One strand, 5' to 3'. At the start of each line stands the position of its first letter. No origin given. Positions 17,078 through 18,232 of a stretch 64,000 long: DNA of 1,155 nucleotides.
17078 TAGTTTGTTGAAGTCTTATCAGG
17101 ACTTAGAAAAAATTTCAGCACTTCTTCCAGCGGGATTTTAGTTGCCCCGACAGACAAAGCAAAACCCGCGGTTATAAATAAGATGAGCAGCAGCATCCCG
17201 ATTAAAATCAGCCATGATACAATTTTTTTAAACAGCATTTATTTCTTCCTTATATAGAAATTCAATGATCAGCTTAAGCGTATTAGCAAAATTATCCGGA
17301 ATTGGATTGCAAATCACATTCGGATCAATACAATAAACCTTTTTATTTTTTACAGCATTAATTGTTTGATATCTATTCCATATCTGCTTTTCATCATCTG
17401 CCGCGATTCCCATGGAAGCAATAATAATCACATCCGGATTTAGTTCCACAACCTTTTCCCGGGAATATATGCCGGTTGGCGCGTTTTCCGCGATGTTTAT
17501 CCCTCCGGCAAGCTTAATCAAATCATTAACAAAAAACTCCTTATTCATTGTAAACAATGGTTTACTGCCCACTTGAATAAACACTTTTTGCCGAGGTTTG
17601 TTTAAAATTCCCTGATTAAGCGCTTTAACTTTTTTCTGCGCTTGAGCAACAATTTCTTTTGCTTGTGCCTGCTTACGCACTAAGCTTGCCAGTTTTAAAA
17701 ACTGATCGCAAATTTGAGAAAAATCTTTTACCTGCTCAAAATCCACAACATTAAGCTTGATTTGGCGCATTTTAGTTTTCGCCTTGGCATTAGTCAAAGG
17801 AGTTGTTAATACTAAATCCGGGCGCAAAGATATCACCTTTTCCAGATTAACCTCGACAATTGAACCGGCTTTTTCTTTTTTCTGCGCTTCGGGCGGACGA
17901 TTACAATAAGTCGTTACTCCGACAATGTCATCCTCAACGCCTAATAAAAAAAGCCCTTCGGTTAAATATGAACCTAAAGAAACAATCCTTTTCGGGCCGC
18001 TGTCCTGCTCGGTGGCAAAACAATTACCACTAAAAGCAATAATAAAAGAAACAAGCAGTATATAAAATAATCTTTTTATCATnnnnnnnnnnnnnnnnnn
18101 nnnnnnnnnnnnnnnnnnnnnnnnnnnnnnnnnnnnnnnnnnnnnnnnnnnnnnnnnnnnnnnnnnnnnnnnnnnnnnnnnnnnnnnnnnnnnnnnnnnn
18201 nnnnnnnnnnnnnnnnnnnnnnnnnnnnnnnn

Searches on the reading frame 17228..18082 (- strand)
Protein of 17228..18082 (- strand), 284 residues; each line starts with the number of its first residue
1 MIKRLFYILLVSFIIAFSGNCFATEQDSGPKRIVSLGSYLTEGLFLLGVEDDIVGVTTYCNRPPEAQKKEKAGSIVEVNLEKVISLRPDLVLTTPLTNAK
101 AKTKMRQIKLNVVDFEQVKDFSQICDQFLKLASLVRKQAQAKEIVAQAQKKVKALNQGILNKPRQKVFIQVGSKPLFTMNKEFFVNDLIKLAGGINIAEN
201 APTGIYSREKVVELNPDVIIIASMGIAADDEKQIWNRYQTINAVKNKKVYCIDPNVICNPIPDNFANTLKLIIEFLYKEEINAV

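Call 9: search_protein_families(library=pfam, proteins=[window:17228-18082:-])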
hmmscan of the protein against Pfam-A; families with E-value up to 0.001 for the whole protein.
window:17228-18082:- (284 aa): 1 family
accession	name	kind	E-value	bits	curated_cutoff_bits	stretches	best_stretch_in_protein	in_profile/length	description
PF01497.23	Peripla_BP_2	-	8.1e-32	110.9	27.5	1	33-255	1-234/235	Periplasmic binding protein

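Call 10: find_encoding_contigs(protein=window:17228-18082:-, flank=10000, max_places=10)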
Protein window:17228-18082:- (284 aa): no gene with exactly this product is on record in the collection.

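Call 15: find_homologous_proteins(query=window:17228-18082:-, max_evalue=1e-20)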
Query window:17228-18082:- (284 aa): 701 proteins with E <= 1e-20 among 2261 candidates; the best 120 are listed.
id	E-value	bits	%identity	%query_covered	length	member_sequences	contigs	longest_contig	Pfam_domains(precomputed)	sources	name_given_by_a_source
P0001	3.0e-180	615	100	100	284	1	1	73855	PF01497.24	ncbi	ncbi:MAG: helical backbone metal receptor [Candidatus Omnitrophota bacterium]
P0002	9.2e-155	532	84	100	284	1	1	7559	PF01497.24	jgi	jgi:iron complex transport system substrate-binding protein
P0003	2.1e-147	508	79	100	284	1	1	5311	PF01497.24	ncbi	-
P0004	2.9e-134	465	77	96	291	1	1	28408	PF01497.24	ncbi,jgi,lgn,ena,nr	ncbi:MAG: ABC transporter substrate-binding protein [Candidatus Omnitrophica bacterium]|nr:ABC trans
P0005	6.4e-134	463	74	99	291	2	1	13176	PF01497.24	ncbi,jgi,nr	ncbi:MAG: ABC transporter substrate-binding protein [Candidatus Omnitrophica bacterium]|nr:ABC trans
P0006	1.2e-133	462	74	98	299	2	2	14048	PF01497.24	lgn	-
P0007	9.4e-128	443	71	98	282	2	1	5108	PF01497.24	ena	-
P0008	6.5e-112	391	64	97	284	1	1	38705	PF01497.24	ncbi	-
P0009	3.4e-111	389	68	88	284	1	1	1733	PF01497.24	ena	-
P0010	1.6e-110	387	63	98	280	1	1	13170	PF01497.24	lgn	-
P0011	3.6e-108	379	63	96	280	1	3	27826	PF01497.24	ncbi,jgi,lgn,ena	-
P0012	2.8e-107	376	66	92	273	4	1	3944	PF01497.24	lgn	-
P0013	3.4e-103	363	61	95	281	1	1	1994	PF01497.24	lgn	-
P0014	3.7e-103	363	59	98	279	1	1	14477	PF01497.24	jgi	jgi:iron complex transport system substrate-binding protein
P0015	2.7e-101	356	58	97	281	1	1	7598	PF01497.24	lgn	-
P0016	8.2e-96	338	57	97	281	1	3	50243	PF01497.24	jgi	-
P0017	4.8e-93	329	56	88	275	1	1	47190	PF01497.24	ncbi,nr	ncbi:MAG: ABC transporter substrate-binding protein [PVC group bacterium]|nr:ABC transporter substra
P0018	4.2e-91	323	55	88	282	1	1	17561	PF01497.24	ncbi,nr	ncbi:MAG: ABC transporter substrate-binding protein [Candidatus Omnitrophica bacterium]|nr:ABC trans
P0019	2.0e-90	321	54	96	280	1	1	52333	PF01497.24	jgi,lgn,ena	-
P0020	6.6e-89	316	54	90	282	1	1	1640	PF01497.24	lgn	-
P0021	2.3e-88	314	53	98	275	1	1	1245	PF01497.24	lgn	-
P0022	1.4e-87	312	51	96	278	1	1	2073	PF01497.24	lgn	-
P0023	1.4e-87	311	51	98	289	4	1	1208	PF01497.24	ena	-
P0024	3.9e-87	310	52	96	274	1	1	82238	PF01497.24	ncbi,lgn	ncbi:MAG: helical backbone metal receptor [Candidatus Omnitrophota bacterium]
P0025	4.5e-87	310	49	88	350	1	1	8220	PF01497.24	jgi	jgi:iron complex transport system substrate-binding protein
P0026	1.1e-86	309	51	95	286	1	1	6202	PF01497.24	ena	-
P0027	3.5e-86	307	54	88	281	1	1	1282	PF01497.24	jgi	-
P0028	1.2e-85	305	51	92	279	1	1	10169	PF01497.24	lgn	-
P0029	2.8e-85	304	50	95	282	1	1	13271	PF01497.24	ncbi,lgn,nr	ncbi:MAG: cobalamin-binding protein [Candidatus Omnitrophica bacterium]|nr:cobalamin-binding protein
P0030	5.2e-85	303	54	90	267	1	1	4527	PF01497.24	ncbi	-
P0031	6.1e-85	303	51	98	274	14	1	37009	PF01497.24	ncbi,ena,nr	ncbi:MAG: ABC transporter substrate-binding protein [Candidatus Latescibacterota bacterium]|nr:MAG: 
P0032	6.4e-85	303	53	90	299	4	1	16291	PF01497.24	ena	-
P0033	8.0e-85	302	49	96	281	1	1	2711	PF01497.24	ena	-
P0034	2.1e-84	301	49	96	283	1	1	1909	PF01497.24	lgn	-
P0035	2.4e-84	301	49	97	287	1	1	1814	PF01497.24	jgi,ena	-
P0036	5.3e-84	300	50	96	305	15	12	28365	PF01497.24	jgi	-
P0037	5.5e-84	300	51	94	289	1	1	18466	PF01497.24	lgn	-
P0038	8.5e-84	299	49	98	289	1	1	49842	PF01497.24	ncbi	ncbi:MAG: ABC transporter substrate-binding protein [bacterium]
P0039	1.0e-83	299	49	97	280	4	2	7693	PF01497.24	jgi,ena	-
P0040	1.3e-83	298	50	97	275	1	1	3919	PF01497.24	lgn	-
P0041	1.5e-83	298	48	89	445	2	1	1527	PF01497.24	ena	-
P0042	1.7e-83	298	49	99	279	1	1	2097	PF01497.24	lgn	-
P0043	3.0e-83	297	48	96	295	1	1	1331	PF01497.24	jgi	jgi:iron complex transport system substrate-binding protein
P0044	4.5e-83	297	51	88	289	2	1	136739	PF01497.24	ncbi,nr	ncbi:MAG: cobalamin-binding protein [Proteobacteria bacterium]|nr:cobalamin-binding protein [Pseudom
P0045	6.8e-83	296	52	91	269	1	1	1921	PF01497.24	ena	-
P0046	1.3e-82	295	49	96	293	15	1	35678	PF01497.24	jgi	jgi:iron complex transport system substrate-binding protein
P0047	3.2e-82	294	47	97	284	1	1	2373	PF01497.24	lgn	-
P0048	5.7e-82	293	49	97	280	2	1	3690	PF01497.24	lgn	-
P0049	9.5e-82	292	48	98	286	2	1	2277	PF01497.24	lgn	-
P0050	1.4e-81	292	49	98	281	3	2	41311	PF01497.24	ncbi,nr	ncbi:MAG: ABC transporter substrate-binding protein [Candidatus Omnitrophica bacterium]|nr:ABC trans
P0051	2.0e-81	291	47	97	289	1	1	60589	PF01497.24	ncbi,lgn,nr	ncbi:ABC transporter substrate-binding protein [bacterium]|nr:ABC transporter substrate-binding prot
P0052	3.2e-81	291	49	92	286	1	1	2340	PF01497.24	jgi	jgi:iron complex transport system substrate-binding protein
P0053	3.3e-81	291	48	96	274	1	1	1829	PF01497.24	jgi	-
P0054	3.9e-81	290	51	87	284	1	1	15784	PF01497.24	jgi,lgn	jgi:iron complex transport system substrate-binding protein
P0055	4.2e-81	290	48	96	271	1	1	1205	PF01497.24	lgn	-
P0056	5.0e-81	290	47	96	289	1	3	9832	PF01497.24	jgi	-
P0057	5.3e-81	290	49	95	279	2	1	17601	PF01497.24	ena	-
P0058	9.9e-81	289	47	98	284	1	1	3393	PF01497.24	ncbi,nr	ncbi:MAG: ABC transporter substrate-binding protein, partial [Elusimicrobiota bacterium]|nr:ABC tran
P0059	1.0e-80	289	49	97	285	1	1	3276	PF01497.24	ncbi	-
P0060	1.3e-80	289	47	96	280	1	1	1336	PF01497.24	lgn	-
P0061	1.3e-80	289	52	90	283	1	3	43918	PF01497.24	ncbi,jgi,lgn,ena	-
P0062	1.5e-80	288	49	97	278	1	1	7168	PF01497.24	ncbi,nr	ncbi:MAG: ABC transporter substrate-binding protein [Candidatus Omnitrophica bacterium]|nr:ABC trans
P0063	1.5e-80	288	52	88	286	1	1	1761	PF01497.24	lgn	-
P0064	1.6e-80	288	50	98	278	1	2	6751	PF01497.24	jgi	jgi:iron complex transport system substrate-binding protein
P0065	2.0e-80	288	49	95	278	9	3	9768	PF01497.24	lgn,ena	-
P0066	2.1e-80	288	47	96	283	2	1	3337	PF01497.24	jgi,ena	-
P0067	2.4e-80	288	53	88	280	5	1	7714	PF01497.24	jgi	-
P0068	2.5e-80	288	49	98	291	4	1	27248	PF01497.24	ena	-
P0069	2.7e-80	288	49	97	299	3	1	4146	PF01497.24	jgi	jgi:iron complex transport system substrate-binding protein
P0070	4.0e-80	287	50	87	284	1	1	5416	PF01497.24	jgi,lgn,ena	-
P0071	4.1e-80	287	49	96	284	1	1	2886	PF01497.24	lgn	-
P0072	4.2e-80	287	49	92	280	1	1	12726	PF01497.24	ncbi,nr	ncbi:ABC transporter substrate-binding protein [Candidatus Desantisbacteria bacterium]|nr:ABC transp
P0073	4.2e-80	287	47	98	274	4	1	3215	PF01497.24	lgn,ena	-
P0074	5.1e-80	287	51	91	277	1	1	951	PF01497.24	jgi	jgi:iron complex transport system substrate-binding protein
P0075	7.2e-80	286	49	94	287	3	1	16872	PF01497.24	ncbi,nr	ncbi:ABC transporter substrate-binding protein [bacterium]|nr:ABC transporter substrate-binding prot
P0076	8.1e-80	286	48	98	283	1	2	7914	PF01497.24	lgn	-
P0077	8.7e-80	286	51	87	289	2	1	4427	PF01497.24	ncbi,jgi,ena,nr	ncbi:MAG: ABC transporter substrate-binding protein [Candidatus Omnitrophica bacterium]|nr:ABC trans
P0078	9.3e-80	286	49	95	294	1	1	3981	PF01497.24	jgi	-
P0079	9.6e-80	286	49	95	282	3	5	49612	PF01497.24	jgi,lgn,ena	-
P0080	9.8e-80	286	47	93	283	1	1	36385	PF01497.24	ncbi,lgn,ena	-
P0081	1.1e-79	286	50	87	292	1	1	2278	PF01497.24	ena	-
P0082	1.1e-79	286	47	96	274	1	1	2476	PF01497.24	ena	-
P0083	1.2e-79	285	48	92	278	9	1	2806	PF01497.24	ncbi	-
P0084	1.3e-79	285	49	95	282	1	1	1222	PF01497.24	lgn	-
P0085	1.4e-79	285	48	96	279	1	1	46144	PF01497.24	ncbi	-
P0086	1.4e-79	285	45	98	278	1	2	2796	PF01497.24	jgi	jgi:iron complex transport system substrate-binding protein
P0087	1.5e-79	285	48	96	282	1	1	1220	PF01497.24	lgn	-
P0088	1.6e-79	285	49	96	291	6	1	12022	PF01497.24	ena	-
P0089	1.8e-79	285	50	87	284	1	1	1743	PF01497.24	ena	-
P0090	1.9e-79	285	48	98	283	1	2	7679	PF01497.24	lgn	-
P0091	2.6e-79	284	49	97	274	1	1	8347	PF01497.24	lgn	-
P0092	3.0e-79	284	47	96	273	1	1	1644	PF01497.24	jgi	-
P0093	3.1e-79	284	48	96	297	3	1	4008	PF01497.24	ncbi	-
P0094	3.5e-79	284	47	100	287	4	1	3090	PF01497.24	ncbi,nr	ncbi:MAG: ABC transporter substrate-binding protein [Candidatus Omnitrophica bacterium]|nr:ABC trans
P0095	3.6e-79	284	49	91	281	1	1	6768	PF01497.24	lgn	-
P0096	4.3e-79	284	49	96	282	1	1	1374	PF01497.24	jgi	-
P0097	4.6e-79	284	45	100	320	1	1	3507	PF01497.24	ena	-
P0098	5.0e-79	283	47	98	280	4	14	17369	PF01497.24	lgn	-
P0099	5.2e-79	283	46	98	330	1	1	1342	PF01497.24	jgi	jgi:iron complex transport system substrate-binding protein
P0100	5.3e-79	283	49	91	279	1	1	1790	PF01497.24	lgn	-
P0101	5.5e-79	283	52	87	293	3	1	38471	PF01497.24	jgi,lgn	-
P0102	5.6e-79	283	49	98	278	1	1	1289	PF01497.24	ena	-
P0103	6.0e-79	283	46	96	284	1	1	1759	PF01497.24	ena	-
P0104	6.1e-79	283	51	95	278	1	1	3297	PF01497.24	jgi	-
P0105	6.4e-79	283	47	95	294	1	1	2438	PF01497.24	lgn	-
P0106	8.5e-79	283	52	87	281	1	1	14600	PF01497.24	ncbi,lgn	-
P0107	8.5e-79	283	44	99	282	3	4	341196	PF01497.24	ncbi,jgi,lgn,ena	-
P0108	8.7e-79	283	50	88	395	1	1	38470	PF01497.24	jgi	jgi:iron complex transport system substrate-binding protein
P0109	8.9e-79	283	45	98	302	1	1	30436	PF01497.24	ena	-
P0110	9.7e-79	282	51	95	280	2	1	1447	PF01497.24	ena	-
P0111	1.0e-78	282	48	96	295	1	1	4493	PF01497.24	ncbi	-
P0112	1.1e-78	282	49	98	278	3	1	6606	PF01497.24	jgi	-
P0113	1.2e-78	282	46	98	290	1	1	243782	PF01497.24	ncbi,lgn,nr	ncbi:MAG: helical backbone metal receptor [Proteobacteria bacterium]|nr:helical backbone metal recep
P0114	1.3e-78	282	50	87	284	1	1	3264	PF01497.24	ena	-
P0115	1.5e-78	282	48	89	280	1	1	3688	PF01497.24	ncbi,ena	-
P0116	1.8e-78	282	50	98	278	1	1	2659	PF01497.24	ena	-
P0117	2.1e-78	281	45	97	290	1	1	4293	PF01497.24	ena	-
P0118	2.1e-78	281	46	95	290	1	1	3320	PF01497.24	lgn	-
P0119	2.8e-78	281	51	88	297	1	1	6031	PF01497.24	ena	-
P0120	2.8e-78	281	47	98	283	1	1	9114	PF01497.24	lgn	-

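Call 16: find_encoding_contigs(protein=P0002, flank=5000, max_places=3)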
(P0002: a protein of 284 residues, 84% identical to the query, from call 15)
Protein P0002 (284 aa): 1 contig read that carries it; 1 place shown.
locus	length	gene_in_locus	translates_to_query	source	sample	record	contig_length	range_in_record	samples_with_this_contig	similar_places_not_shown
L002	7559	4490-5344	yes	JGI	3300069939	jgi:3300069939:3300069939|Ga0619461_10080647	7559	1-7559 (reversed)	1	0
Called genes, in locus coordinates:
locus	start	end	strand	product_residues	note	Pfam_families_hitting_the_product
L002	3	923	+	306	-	?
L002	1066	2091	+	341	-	PF12974:Phosphonate-bd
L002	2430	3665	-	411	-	PF00083:Sugar_tr (weak), PF07690:MFS_1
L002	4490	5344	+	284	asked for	PF01497:Peripla_BP_2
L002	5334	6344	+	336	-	PF01032:FecCD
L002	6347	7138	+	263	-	PF02463:SMC_N, PF13476:AAA_23 (weak), PF00005:ABC_tran, PF13555:AAA_29 (weak), PF13401:AAA_22 (faint), PF13173:AAA_14 (faint), PF13304:AAA_21 (weak)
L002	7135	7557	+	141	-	?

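Call 17: find_encoding_contigs(protein=P0003, flank=5000, max_places=3)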
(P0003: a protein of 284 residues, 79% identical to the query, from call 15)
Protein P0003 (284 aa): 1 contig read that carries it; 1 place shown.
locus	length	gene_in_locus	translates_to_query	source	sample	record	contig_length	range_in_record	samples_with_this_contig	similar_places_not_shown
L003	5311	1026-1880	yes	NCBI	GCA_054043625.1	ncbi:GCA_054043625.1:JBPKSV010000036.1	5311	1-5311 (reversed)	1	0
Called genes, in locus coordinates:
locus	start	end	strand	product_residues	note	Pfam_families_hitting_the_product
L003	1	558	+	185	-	?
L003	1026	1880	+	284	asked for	PF01497:Peripla_BP_2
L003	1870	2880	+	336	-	PF01032:FecCD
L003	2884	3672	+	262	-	PF13476:AAA_23 (weak), PF00005:ABC_tran, PF02463:SMC_N, PF13555:AAA_29 (weak), PF13401:AAA_22 (faint), PF13304:AAA_21 (weak)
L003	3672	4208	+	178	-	PF02572:CobA_CobO_BtuR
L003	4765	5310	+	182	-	?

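Call 18: find_encoding_contigs(protein=P0004, flank=5000, max_places=3)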
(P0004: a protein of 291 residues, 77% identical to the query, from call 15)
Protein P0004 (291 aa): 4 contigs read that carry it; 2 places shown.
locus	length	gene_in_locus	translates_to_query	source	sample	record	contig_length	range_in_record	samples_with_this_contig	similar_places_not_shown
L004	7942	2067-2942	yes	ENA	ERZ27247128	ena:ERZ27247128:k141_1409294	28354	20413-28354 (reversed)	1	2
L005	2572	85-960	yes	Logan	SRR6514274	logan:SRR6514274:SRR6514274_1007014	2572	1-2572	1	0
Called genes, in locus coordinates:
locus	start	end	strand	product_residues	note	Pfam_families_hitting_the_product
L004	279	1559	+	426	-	PF13495:Phage_int_SAM_4, PF00589:Phage_integrase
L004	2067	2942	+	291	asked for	PF01497:Peripla_BP_2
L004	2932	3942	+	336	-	PF01032:FecCD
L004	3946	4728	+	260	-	PF13476:AAA_23 (weak), PF00005:ABC_tran, PF02463:SMC_N, PF13555:AAA_29 (weak), PF13304:AAA_21 (faint)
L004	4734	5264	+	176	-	PF02572:CobA_CobO_BtuR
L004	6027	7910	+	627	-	PF07715:Plug, PF00593:TonB_dep_Rec_b-barrel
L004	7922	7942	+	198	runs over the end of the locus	PF13103:TonB_2 (weak), PF03544:TonB_C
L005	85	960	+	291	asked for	PF01497:Peripla_BP_2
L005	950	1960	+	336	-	PF01032:FecCD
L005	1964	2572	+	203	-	?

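Call 19: find_encoding_contigs(protein=P0005, flank=5000, max_places=3)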
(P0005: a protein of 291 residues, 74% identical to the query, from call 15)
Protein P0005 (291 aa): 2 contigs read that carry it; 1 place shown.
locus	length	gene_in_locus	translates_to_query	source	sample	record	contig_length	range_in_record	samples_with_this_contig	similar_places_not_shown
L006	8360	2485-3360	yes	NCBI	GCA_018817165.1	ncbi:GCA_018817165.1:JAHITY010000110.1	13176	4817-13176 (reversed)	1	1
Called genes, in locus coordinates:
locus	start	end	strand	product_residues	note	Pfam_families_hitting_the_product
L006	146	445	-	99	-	-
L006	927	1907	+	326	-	PF13495:Phage_int_SAM_4, PF00589:Phage_integrase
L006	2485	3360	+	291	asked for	PF01497:Peripla_BP_2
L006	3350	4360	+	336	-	PF01032:FecCD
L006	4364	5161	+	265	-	PF00005:ABC_tran, PF02463:SMC_N, PF13476:AAA_23, PF13555:AAA_29 (weak), PF13304:AAA_21 (weak)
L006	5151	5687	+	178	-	PF02572:CobA_CobO_BtuR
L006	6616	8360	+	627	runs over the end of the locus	PF07715:Plug, PF00593:TonB_dep_Rec_b-barrel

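Call 25: find_encoding_contigs(protein=P0006, flank=3000, max_places=3)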
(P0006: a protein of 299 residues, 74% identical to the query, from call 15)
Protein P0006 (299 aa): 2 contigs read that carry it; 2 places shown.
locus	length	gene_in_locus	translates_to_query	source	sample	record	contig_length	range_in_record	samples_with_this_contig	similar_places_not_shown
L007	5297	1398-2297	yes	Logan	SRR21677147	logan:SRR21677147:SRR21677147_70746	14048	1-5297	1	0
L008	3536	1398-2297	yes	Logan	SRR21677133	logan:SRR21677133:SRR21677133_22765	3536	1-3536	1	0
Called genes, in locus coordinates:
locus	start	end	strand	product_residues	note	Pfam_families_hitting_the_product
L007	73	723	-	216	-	-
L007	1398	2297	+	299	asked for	PF01497:Peripla_BP_2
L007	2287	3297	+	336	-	PF01032:FecCD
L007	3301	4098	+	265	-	PF13476:AAA_23, PF00005:ABC_tran, PF02463:SMC_N, PF13555:AAA_29 (weak), PF13401:AAA_22 (faint), PF13304:AAA_21 (weak)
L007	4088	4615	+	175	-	PF02572:CobA_CobO_BtuR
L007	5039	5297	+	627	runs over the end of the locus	PF07715:Plug, PF00593:TonB_dep_Rec_b-barrel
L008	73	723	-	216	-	-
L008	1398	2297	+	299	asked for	PF01497:Peripla_BP_2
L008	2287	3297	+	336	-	PF01032:FecCD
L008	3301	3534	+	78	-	?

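Call 26: find_encoding_contigs(protein=P0007, flank=3000, max_places=3)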
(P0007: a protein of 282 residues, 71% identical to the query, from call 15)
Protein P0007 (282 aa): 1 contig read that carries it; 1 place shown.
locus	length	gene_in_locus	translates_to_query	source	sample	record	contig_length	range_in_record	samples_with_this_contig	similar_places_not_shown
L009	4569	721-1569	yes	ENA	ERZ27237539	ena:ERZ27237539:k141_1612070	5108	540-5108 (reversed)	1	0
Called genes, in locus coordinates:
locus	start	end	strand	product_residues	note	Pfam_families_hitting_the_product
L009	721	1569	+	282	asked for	PF01497:Peripla_BP_2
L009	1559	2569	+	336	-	PF01032:FecCD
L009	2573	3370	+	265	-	PF00005:ABC_tran, PF02463:SMC_N, PF13555:AAA_29 (weak), PF13401:AAA_22 (faint), PF13166:AAA_13 (faint), PF13304:AAA_21 (faint)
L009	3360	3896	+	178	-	PF02572:CobA_CobO_BtuR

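Call 29: find_encoding_contigs(protein=P0008, flank=3000, max_places=2)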
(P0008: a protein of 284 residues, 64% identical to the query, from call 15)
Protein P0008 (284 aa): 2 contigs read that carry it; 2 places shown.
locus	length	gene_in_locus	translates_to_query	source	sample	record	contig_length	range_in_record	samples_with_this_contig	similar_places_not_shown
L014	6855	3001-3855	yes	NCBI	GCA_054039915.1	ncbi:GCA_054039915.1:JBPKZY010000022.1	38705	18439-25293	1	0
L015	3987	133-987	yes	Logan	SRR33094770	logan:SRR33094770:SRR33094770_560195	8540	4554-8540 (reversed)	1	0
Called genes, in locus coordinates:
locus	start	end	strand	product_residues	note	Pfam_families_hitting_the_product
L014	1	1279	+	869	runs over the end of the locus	PF00989:PAS, PF08448:PAS_4, PF13426:PAS_9, PF00989:PAS, PF08447:PAS_3, PF13426:PAS_9, PF01590:GAF, PF00990:GGDEF, +5 more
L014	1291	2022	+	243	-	PF02511:Thy1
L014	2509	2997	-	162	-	-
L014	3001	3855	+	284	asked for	PF01497:Peripla_BP_2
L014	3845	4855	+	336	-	PF01032:FecCD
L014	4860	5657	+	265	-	PF13476:AAA_23 (weak), PF00005:ABC_tran, PF02463:SMC_N, PF13175:AAA_15 (faint), PF13555:AAA_29 (faint), PF13304:AAA_21 (weak)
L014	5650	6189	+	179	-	PF02572:CobA_CobO_BtuR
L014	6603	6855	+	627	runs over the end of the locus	PF07715:Plug, PF00593:TonB_dep_Rec_b-barrel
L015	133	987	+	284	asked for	PF01497:Peripla_BP_2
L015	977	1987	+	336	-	PF01032:FecCD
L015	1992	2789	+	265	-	PF13476:AAA_23 (weak), PF00005:ABC_tran, PF02463:SMC_N, PF13175:AAA_15 (faint), PF13555:AAA_29 (faint), PF13304:AAA_21 (weak)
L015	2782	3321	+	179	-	PF02572:CobA_CobO_BtuR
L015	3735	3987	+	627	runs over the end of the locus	PF07715:Plug, PF00593:TonB_dep_Rec_b-barrel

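Call 30: find_encoding_contigs(protein=P0012, flank=3000, max_places=2)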
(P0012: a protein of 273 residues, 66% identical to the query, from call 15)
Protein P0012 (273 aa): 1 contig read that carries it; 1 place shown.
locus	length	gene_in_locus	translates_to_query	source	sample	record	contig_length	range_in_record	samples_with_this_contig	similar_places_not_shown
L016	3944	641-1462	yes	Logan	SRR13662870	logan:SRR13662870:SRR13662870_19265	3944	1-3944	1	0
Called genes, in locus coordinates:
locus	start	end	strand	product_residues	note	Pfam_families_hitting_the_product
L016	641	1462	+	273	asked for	PF01497:Peripla_BP_2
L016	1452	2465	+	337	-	PF01032:FecCD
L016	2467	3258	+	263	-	PF13476:AAA_23, PF00005:ABC_tran, PF02463:SMC_N (weak), PF13304:AAA_21 (faint)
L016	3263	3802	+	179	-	PF02572:CobA_CobO_BtuR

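Call 31: find_encoding_contigs(protein=P0009, flank=3000, max_places=2)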
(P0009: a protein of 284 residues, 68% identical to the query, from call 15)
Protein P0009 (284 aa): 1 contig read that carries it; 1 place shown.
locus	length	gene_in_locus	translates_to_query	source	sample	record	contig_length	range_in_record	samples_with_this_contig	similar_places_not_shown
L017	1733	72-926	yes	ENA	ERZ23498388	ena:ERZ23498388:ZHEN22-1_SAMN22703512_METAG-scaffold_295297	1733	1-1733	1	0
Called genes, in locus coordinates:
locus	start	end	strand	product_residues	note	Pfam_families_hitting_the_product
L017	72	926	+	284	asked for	PF01497:Peripla_BP_2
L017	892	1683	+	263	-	PF01032:FecCD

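Call 51: find_encoding_contigs(protein=P0011, flank=3000, max_places=3)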
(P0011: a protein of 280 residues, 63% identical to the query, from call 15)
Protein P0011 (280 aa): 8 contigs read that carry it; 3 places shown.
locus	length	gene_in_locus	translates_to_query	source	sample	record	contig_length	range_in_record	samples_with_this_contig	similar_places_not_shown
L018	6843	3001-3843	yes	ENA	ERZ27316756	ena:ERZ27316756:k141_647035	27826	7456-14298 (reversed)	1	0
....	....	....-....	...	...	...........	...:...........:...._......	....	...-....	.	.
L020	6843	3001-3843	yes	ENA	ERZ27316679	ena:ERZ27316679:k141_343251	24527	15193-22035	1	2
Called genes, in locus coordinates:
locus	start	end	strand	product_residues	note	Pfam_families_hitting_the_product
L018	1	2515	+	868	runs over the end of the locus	PF00989:PAS (weak), PF08448:PAS_4 (weak), PF13426:PAS_9, PF08447:PAS_3, PF01590:GAF, PF00990:GGDEF, PF01966:HD, PF13487:HD_5, +3 more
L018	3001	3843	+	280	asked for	PF01497:Peripla_BP_2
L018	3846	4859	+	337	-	PF01032:FecCD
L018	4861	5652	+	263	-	PF02463:SMC_N, PF13476:AAA_23, PF00005:ABC_tran, PF13304:AAA_21 (weak)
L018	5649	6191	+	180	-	PF01695:IstB_IS21 (faint), PF02572:CobA_CobO_BtuR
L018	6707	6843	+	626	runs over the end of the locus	PF07715:Plug, PF00593:TonB_dep_Rec_b-barrel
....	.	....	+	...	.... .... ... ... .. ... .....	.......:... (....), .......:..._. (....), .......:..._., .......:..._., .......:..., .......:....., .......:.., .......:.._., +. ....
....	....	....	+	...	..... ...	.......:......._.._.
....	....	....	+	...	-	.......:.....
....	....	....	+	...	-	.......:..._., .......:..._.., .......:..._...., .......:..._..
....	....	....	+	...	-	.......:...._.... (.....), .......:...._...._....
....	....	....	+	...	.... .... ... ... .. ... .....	?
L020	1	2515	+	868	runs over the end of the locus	PF00989:PAS (weak), PF08448:PAS_4 (weak), PF13426:PAS_9, PF08447:PAS_3, PF01590:GAF, PF00990:GGDEF, PF01966:HD, PF13487:HD_5, +3 more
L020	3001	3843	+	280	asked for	PF01497:Peripla_BP_2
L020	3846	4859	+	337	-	PF01032:FecCD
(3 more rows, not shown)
